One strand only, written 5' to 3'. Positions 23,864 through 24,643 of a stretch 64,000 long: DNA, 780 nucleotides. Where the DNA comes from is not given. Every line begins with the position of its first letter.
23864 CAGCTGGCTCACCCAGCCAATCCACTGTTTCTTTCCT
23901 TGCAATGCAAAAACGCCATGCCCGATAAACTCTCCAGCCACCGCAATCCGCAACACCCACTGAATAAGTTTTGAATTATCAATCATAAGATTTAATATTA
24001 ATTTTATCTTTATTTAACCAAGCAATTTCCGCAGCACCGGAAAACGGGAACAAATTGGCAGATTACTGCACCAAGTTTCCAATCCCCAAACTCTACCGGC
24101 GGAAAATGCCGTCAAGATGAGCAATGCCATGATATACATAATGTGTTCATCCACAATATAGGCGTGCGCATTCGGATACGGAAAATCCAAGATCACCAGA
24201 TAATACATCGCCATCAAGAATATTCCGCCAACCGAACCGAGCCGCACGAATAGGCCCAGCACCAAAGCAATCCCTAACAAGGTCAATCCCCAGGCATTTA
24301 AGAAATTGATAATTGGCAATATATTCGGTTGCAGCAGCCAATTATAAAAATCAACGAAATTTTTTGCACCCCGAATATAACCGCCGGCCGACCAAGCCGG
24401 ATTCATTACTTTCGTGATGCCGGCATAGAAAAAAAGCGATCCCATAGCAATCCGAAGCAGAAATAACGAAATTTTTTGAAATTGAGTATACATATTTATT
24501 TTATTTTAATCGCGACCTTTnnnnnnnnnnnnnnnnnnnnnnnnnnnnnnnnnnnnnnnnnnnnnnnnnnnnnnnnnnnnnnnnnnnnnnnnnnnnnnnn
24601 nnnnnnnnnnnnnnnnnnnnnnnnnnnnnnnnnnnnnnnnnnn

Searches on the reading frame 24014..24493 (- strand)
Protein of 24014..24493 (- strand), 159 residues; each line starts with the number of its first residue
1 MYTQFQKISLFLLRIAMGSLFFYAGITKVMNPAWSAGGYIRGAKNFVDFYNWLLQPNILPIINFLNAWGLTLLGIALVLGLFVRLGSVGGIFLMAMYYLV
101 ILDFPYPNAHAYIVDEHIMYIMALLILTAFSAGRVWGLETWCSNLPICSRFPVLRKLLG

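Call 17: search_protein_families(library=pfam, proteins=[window:24014-24493:-], max_evalue=0.01)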
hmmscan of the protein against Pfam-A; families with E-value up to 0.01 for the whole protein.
window:24014-24493:- (159 aa): 3 families
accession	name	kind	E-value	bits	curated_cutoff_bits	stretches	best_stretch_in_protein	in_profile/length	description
PF07681.17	DoxX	-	3.2e-09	37.7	23.6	1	10-99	2-81/85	DoxX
PF07291.16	MauE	-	1.3e-05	25.9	27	1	8-101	3-87/128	Methylamine utilisation protein MauE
PF05090.19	HTTM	-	0.0015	18.6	27.7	0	4-143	3-131/259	HTTM domain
